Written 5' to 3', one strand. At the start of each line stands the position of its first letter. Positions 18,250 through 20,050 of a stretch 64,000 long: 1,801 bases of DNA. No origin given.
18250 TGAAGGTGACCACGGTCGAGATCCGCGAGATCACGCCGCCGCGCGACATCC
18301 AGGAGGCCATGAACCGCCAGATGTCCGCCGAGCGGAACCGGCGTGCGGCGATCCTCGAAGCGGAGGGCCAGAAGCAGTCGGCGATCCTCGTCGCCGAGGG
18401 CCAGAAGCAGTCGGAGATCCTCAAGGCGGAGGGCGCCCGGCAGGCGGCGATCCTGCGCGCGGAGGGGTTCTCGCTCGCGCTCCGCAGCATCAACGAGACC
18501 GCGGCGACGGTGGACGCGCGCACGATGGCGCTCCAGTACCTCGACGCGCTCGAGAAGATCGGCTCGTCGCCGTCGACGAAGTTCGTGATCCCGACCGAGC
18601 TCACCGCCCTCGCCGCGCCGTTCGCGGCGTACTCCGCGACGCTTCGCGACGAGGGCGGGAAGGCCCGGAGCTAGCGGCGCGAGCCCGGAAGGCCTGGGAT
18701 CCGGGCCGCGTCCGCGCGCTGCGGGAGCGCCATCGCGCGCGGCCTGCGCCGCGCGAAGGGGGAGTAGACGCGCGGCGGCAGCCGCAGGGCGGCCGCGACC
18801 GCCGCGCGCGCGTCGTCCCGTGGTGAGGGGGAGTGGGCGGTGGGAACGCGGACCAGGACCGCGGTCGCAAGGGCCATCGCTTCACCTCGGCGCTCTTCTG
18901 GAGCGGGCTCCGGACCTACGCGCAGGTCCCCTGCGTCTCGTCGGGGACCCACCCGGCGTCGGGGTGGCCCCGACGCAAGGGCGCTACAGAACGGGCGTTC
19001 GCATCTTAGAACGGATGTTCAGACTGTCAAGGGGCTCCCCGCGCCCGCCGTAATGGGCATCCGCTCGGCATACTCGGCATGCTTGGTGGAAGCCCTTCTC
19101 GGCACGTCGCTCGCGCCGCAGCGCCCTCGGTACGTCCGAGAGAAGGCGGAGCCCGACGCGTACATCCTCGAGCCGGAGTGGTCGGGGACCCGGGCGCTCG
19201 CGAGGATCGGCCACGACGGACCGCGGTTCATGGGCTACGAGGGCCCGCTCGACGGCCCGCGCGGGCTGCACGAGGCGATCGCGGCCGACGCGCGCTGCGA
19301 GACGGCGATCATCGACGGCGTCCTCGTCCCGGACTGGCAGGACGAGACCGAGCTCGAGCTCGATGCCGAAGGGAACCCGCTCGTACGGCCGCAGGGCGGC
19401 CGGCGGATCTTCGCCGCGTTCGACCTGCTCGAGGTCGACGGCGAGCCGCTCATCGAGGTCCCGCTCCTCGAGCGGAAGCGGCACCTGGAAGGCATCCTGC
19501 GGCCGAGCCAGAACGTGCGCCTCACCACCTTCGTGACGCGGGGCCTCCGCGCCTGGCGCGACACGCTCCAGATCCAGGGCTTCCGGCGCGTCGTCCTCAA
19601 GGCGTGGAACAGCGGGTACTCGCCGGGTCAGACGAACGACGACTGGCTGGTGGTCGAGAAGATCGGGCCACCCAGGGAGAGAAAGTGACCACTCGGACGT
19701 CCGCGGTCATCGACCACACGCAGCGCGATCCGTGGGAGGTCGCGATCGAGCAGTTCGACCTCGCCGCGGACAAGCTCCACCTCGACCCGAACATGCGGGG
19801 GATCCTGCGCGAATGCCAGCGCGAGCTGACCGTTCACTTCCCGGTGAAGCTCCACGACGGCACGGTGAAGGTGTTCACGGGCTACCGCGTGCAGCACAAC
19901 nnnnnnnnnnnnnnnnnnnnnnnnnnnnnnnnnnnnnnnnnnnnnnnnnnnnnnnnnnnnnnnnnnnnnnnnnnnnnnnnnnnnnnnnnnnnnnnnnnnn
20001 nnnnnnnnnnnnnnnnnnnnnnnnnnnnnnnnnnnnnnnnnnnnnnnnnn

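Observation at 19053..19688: DNA-ligase-like protein with both catalytic residues of motif I replaced, translationally coupled (GTGA) to glutamate dehydrogenase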

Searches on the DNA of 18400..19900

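Call 63: search_rna_families(source=window, start=18400, end=19900, threshold=evalue, max_evalue=1)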
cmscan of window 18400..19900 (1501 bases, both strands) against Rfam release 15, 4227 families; matches with E-value up to 1: 1.
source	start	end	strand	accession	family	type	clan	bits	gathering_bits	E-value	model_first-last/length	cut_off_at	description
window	18580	18674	-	RF02556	snaR-A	Gene; sRNA;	-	19.4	98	0.46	1-115/115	no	snaR-A sRNA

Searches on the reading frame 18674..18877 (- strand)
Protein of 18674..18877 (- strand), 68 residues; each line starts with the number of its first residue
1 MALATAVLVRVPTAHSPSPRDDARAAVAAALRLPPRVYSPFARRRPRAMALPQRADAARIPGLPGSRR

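Call 32: search_protein_families(library=pfam, proteins=[window:18674-18877:-], max_evalue=10)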
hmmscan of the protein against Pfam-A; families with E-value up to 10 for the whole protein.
seq(68 aa): 0 families

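Call 59: find_homologous_proteins(query=A4, max_evalue=0.01)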
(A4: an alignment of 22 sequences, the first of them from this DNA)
Query A4 (22 sequences) (68 aa, profile of the alignment): 116 proteins with E <= 0.01 among 8000 candidates.
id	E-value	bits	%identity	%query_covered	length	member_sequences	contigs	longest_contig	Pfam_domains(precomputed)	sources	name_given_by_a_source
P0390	2.5e-20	90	43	84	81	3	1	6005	-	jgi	-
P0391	6.2e-18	82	52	96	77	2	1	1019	-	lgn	-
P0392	8.3e-18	82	47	93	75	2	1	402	-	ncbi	-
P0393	2.4e-17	81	50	96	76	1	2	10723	-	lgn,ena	-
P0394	2.7e-17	80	46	100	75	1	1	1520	-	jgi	-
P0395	2.7e-17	80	53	96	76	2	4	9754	-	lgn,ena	-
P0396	3.9e-17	80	54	85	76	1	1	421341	-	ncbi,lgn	-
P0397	4.0e-17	80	46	100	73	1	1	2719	-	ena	-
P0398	4.4e-17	80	52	84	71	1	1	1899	-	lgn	-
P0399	7.0e-17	79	49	85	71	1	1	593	-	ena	-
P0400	1.4e-16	78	51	82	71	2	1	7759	-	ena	-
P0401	2.1e-16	78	52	78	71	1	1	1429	-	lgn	-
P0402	2.3e-16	77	77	19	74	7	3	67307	-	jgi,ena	-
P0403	2.6e-16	77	53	66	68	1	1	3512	-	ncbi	-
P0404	5.3e-16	76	52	87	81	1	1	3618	-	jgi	-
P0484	8.9e-10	56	52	38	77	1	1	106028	-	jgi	-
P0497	7.6e-8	50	50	40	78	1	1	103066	-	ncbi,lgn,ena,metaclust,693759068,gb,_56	metaclust:\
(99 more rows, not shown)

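Call 60: find_encoding_contigs(protein=P0497, flank=4000, max_places=2)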
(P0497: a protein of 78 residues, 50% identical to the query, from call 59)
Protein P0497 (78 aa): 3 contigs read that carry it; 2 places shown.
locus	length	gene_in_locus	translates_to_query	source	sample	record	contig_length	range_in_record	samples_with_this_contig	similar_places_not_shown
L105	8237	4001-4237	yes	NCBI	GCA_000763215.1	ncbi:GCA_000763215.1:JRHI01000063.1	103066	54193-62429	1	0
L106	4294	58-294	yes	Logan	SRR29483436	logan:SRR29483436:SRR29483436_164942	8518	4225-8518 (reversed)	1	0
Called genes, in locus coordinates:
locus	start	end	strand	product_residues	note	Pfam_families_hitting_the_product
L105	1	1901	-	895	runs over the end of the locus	PF00929:RNase_T, PF00270:DEAD (faint), PF13307:Helicase_C_2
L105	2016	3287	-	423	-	PF02812:ELFV_dehydrog_N, PF00208:ELFV_dehydrog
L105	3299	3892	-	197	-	-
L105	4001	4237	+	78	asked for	-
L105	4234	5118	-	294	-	PF01145:Band_7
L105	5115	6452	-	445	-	PF25145:NfeD1b_N, PF24961:NfeD_membrane, PF01957:NfeD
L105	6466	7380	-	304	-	PF01497:Peripla_BP_2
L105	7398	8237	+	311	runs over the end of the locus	PF01902:Diphthami_syn_2_N, PF28410:Diphthami_syn_2_C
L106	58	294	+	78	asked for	-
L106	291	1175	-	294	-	PF01145:Band_7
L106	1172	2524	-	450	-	PF25145:NfeD1b_N, PF24961:NfeD_membrane, PF01957:NfeD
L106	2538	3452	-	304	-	PF01497:Peripla_BP_2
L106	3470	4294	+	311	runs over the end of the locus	PF01902:Diphthami_syn_2_N, PF28410:Diphthami_syn_2_C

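Call 61: find_encoding_contigs(protein=P0484, flank=4000, max_places=2)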
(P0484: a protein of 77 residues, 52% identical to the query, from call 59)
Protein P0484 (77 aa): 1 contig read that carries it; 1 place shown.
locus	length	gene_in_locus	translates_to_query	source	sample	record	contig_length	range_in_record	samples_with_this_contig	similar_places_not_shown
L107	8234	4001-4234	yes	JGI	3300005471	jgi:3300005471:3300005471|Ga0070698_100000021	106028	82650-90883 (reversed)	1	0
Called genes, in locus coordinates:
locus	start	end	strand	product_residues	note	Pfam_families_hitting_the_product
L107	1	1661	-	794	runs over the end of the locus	PF00270:DEAD (faint), PF13307:Helicase_C_2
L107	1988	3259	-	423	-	PF02812:ELFV_dehydrog_N, PF00208:ELFV_dehydrog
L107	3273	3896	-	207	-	PF01068:DNA_ligase_A_M (weak)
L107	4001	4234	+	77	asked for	-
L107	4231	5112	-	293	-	PF01145:Band_7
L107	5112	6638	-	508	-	PF25145:NfeD1b_N, PF24961:NfeD_membrane, PF01957:NfeD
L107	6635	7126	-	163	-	PF04542:Sigma70_r2, PF08281:Sigma70_r4_2, PF04545:Sigma70_r4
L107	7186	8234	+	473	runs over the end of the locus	PF06762:LMF1, PF25179:LMF1_C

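Call 67: search_protein_families(library=padloc, proteins=[window:18674-18877:-], max_evalue=0.01)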
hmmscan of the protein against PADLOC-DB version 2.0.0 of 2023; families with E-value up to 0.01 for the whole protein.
seq(68 aa): 0 families

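Call 68: search_protein_families(library=phrogs, proteins=[window:18674-18877:-], max_evalue=0.01)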
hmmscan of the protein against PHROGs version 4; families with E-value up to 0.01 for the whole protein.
seq(68 aa): 0 families
